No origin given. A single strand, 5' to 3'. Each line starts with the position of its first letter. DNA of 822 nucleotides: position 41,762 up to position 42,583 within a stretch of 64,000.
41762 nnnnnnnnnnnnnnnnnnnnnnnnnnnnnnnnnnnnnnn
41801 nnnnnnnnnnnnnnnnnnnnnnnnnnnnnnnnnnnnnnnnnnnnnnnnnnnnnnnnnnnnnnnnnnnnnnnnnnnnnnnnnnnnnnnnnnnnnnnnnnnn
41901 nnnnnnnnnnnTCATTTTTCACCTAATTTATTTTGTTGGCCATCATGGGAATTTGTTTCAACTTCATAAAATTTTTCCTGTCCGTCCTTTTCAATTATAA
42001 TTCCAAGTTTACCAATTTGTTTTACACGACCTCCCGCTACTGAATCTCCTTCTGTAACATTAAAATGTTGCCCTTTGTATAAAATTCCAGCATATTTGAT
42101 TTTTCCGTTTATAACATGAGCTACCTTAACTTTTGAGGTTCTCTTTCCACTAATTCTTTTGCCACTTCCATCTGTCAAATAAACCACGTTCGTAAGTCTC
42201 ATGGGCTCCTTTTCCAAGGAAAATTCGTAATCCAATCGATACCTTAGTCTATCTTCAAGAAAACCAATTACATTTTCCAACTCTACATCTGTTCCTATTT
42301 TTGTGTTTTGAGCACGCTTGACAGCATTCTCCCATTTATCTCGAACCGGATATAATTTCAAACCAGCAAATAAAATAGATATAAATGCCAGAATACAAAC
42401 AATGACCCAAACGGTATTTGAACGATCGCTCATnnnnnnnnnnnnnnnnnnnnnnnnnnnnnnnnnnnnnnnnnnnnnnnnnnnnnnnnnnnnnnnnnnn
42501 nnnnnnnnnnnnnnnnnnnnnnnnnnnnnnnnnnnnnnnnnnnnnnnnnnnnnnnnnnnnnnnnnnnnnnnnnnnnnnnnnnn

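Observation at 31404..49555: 14-gene type IV pilus/T2SS-hybrid operon with a 1781-aa Ig-repeat gene inserted between secretin and assembly ATPase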

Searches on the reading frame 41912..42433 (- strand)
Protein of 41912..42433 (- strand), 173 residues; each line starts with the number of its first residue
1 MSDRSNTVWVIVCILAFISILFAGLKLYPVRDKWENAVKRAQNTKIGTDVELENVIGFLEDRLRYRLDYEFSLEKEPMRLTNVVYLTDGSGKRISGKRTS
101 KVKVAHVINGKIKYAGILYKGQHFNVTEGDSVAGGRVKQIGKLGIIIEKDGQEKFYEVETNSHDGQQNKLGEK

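Call 5: search_protein_families(library=pfam, proteins=[window:41912-42433:-], max_evalue=0.01)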
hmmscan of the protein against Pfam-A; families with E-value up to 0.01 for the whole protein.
window:41912-42433:- (173 aa): 0 families

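Call 15: search_protein_families(library=ncbifam, proteins=[window:41912-42433:-], max_evalue=0.1)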
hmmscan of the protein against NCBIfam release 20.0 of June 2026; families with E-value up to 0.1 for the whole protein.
window:41912-42433:- (173 aa): 0 families

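Call 74: search_protein_families(library=pfam, proteins=[window:41912-42433:-], max_evalue=5)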
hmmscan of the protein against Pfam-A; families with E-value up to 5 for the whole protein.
window:41912-42433:- (173 aa): 2 families
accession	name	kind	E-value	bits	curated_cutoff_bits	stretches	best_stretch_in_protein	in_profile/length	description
PF23862.1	CdsD_C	-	0.064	13.8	27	1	107-152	19-51/56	CdsD C-terminal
PF19570.5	DUF6088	-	0.068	13.4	25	1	82-107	101-127/172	Family of unknown function (DUF6088)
